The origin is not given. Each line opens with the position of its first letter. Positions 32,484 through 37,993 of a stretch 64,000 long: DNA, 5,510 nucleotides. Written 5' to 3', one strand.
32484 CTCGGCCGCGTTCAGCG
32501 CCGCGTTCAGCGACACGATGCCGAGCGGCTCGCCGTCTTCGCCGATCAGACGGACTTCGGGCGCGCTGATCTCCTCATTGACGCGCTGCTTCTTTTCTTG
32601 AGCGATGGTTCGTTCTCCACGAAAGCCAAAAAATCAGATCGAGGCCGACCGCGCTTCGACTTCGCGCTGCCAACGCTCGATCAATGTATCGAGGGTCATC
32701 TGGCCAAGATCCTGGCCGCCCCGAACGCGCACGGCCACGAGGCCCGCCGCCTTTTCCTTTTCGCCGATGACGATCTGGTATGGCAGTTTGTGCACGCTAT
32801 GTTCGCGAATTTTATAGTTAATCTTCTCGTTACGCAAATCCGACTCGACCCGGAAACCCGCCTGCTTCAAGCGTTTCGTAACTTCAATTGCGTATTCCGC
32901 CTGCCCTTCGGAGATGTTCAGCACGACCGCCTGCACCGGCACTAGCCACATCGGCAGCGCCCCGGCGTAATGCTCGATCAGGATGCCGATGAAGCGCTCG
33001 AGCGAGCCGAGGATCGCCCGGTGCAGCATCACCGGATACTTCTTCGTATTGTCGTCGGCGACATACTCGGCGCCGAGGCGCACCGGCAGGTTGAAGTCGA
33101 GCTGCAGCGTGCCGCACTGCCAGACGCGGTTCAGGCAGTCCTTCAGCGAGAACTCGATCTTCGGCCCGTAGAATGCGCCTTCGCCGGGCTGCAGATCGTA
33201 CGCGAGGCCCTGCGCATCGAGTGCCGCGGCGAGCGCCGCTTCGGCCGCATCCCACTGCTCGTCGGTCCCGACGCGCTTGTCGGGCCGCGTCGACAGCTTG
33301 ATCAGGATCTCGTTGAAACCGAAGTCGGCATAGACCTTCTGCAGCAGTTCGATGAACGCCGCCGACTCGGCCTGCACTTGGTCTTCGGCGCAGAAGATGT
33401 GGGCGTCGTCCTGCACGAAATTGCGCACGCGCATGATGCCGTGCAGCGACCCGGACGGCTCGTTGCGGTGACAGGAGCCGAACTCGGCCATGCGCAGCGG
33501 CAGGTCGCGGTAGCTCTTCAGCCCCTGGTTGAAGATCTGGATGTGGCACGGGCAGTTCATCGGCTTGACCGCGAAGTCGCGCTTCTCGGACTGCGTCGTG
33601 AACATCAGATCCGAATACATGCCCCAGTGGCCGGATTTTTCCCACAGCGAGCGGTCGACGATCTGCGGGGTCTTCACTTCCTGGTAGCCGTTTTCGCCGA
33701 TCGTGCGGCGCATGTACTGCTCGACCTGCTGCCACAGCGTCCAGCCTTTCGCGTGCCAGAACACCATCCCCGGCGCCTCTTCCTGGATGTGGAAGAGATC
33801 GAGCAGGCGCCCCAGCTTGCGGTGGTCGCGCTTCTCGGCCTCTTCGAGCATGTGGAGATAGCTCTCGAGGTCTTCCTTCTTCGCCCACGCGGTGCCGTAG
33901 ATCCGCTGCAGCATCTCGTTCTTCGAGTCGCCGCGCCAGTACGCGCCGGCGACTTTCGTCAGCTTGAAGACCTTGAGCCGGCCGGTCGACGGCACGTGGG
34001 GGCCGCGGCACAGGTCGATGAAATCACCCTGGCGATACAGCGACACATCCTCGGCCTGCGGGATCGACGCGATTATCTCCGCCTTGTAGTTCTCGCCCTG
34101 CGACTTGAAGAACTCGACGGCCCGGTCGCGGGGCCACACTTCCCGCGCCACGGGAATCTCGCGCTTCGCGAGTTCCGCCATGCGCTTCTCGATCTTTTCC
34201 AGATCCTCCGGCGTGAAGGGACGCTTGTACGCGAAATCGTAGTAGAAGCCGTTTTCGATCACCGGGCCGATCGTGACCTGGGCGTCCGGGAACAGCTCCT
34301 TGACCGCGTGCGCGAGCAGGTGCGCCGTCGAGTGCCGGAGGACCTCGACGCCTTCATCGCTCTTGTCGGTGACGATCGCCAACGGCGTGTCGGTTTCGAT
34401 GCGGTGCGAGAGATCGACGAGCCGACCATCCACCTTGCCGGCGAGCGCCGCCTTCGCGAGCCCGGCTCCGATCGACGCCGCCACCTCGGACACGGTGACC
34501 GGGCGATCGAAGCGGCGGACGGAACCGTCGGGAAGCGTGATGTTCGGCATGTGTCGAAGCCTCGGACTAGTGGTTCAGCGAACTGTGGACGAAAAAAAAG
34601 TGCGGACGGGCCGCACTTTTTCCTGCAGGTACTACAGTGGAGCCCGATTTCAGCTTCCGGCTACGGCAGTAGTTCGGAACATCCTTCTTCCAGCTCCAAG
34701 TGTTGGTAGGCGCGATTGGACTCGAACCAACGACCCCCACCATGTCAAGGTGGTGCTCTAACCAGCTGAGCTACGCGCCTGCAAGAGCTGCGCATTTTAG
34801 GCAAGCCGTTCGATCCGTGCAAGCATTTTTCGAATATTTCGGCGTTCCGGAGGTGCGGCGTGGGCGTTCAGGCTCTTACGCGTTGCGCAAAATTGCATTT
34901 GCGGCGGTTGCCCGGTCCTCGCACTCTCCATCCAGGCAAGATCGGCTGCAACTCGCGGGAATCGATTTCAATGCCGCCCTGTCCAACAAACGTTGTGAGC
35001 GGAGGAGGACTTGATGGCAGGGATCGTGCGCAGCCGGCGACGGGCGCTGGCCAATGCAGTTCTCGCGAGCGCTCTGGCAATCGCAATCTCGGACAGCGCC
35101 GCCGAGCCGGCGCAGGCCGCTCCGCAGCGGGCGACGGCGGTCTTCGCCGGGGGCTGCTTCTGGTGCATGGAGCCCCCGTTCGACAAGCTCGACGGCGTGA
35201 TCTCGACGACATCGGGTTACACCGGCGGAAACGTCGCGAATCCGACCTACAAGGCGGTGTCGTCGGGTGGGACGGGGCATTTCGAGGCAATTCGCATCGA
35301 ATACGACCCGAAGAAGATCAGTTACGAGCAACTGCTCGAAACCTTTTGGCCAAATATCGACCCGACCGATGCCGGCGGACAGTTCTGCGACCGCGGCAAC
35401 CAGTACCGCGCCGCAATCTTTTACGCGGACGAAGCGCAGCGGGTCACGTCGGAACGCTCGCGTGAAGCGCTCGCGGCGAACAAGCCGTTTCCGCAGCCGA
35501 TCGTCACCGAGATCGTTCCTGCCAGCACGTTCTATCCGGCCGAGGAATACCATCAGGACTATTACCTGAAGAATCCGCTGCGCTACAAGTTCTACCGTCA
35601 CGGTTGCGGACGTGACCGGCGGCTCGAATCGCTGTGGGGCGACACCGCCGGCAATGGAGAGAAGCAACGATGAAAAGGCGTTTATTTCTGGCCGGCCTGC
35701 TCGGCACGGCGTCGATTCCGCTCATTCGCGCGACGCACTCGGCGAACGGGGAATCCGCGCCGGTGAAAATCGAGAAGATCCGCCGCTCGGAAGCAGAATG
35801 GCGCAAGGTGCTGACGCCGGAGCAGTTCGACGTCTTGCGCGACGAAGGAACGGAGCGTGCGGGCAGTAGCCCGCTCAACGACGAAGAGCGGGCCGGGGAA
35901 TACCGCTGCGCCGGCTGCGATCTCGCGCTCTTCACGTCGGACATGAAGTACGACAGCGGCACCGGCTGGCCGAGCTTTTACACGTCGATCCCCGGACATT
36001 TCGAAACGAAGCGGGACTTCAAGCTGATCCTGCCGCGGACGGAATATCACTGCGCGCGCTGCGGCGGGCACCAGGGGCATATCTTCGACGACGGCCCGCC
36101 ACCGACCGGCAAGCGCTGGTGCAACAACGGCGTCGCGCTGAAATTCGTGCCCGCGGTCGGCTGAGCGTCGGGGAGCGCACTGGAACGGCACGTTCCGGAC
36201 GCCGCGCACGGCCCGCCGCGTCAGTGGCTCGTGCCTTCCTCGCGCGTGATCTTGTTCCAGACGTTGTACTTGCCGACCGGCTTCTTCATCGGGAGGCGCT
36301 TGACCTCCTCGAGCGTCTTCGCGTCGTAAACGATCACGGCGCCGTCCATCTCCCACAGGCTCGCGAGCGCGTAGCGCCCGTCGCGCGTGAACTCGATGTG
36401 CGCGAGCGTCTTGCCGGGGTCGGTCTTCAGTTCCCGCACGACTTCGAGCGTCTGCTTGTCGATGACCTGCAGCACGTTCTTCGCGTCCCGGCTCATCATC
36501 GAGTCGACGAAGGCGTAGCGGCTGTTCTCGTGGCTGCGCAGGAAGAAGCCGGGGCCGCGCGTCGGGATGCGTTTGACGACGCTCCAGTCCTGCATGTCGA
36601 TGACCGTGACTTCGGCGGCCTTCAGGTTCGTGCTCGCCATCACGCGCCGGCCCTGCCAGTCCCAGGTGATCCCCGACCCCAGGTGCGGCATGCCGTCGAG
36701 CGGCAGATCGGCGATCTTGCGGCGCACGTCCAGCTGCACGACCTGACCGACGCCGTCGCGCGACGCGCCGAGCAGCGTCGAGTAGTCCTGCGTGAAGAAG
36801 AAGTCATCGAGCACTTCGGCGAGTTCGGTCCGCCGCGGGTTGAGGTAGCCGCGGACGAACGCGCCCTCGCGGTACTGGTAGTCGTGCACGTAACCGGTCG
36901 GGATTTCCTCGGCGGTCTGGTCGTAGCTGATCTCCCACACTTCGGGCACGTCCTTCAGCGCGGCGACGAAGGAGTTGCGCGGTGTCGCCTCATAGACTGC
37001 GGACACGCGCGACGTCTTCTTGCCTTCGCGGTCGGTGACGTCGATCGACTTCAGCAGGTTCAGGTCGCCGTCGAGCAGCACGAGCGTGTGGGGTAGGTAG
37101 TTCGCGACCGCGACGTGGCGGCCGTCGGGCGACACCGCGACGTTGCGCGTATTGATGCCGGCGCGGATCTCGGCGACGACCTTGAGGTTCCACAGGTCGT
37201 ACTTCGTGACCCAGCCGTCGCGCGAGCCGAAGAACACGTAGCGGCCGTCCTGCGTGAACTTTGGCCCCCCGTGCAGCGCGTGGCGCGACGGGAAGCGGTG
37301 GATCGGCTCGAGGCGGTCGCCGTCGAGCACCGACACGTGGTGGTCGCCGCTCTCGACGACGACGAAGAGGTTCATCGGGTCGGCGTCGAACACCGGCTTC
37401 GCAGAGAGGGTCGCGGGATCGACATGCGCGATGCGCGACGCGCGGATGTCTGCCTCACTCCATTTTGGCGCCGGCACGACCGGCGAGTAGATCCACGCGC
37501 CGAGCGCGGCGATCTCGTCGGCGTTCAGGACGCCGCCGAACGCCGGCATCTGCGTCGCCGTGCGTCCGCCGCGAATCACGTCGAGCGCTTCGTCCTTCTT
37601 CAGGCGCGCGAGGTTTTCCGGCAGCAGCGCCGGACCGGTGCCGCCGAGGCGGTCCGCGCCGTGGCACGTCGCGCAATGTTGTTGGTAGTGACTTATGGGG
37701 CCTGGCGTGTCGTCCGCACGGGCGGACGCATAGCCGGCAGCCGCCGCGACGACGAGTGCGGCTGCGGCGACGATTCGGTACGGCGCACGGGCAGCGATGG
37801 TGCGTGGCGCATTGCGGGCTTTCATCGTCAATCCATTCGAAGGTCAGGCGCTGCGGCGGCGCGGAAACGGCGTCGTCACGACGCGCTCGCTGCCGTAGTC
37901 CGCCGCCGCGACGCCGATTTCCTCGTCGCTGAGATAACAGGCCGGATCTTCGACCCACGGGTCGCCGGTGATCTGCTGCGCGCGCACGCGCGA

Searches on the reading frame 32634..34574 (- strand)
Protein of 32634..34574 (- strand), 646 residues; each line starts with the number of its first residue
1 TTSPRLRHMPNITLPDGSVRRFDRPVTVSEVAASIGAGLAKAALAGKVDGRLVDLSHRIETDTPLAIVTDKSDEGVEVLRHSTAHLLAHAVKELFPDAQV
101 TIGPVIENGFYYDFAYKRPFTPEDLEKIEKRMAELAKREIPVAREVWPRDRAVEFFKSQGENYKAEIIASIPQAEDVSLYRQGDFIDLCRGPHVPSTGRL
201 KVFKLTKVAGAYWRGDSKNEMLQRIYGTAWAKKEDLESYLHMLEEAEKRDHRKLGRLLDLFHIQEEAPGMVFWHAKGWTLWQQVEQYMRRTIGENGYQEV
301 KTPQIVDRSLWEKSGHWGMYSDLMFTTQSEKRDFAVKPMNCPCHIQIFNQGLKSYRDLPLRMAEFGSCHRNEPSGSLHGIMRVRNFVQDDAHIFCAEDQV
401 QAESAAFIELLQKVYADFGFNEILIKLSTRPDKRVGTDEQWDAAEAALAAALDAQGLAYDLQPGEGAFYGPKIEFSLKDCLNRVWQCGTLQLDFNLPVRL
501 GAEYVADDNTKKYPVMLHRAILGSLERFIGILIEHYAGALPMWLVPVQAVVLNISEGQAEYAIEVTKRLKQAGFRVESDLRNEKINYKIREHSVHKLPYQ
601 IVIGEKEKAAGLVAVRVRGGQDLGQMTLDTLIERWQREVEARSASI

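Call 48: search_protein_families(library=pfam, proteins=[window:32634-34574:-], max_evalue=0.001)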
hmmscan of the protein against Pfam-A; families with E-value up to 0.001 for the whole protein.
window:32634-34574:- (646 aa): 4 families
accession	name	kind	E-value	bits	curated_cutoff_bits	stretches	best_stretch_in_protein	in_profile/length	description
PF00587.30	tRNA-synt_2b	-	3.5e-52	177.5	29.3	1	326-536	2-179/179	tRNA synthetase class II core domain (G, H, P, S and T)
PF03129.25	HGTP_anticodon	-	4.1e-20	72.2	21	1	548-634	1-90/94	Anticodon binding domain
PF07973.19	tRNA_SAD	-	2.2e-18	66.4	24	1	177-226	1-44/44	Threonyl and Alanyl tRNA synthetase second additional domain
PF02824.27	TGS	-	1.4e-12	47.9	22.2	1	11-69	2-60/60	TGS domain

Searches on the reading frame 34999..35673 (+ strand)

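Call 85: search_protein_families(library=pfam, proteins=[window:34999-35673:+], max_evalue=0.001)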
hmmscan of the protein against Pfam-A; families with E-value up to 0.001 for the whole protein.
window:34999-35673:+ (224 aa): 1 family
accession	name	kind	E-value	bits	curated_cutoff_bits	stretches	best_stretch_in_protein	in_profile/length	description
PF01625.27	PMSR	-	2.6e-64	216.5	23.7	1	46-197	1-152/153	Peptide methionine sulfoxide reductase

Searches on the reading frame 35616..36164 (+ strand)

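Call 48: search_protein_families(library=pfam, proteins=[window:35616-36164:+], max_evalue=0.001)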
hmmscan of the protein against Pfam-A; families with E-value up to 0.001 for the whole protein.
window:35616-36164:+ (182 aa): 1 family
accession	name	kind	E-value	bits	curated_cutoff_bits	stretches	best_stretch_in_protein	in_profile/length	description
PF01641.26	SelR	-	2.4e-42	144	24.9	1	66-179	1-116/116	SelR domain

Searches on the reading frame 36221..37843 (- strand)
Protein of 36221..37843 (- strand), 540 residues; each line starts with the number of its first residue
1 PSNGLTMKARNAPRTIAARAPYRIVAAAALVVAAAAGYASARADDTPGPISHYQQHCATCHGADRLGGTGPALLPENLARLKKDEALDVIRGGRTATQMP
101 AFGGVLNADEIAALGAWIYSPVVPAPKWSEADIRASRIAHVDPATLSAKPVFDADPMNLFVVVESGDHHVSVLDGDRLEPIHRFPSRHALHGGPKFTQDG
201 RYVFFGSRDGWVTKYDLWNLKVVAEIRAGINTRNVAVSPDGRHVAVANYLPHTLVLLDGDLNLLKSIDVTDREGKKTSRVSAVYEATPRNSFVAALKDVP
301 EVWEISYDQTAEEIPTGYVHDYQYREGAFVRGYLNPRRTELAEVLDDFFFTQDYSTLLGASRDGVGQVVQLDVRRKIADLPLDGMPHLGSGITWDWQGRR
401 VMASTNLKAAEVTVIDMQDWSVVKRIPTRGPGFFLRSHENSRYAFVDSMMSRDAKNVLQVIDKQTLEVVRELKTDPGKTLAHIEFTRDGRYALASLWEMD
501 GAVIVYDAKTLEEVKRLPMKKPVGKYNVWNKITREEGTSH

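Call 48: search_protein_families(library=pfam, proteins=[window:36221-37843:-], max_evalue=0.001)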
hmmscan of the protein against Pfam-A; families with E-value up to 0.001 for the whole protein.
window:36221-37843:- (540 aa): 7 families
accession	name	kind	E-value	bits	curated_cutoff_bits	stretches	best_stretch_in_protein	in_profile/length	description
PF02239.22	Cytochrom_D1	-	3.9e-107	358.4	25.5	1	155-531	2-368/368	Cytochrome D1 heme domain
PF13442.11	Cytochrome_CBB3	-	2.6e-13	50.5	27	1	52-118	9-68/68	Cytochrome C oxidase, cbb3-type, subunit III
PF25174.1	Beta-prop_THOC3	-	5.1e-12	45.8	305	2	159-249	142-233/272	THOC3 beta-propeller domain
PF23414.1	Beta-prop_EML_2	-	6e-08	32.8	90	0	155-217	48-110/266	Echinoderm microtubule-associated protein second beta-propeller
PF25168.1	Beta-prop_WDR36-Utp21_2nd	-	2.3e-05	24.3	84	0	160-247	212-299/335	WDR36/Utp21 second beta-propeller domain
PF00034.26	Cytochrom_C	-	0.0003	22.5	21.3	0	52-118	7-86/90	Cytochrome c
PF24814.1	WD40_Prp19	-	0.0005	19.6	320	0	154-248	99-196/281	Prp19 WD40 domain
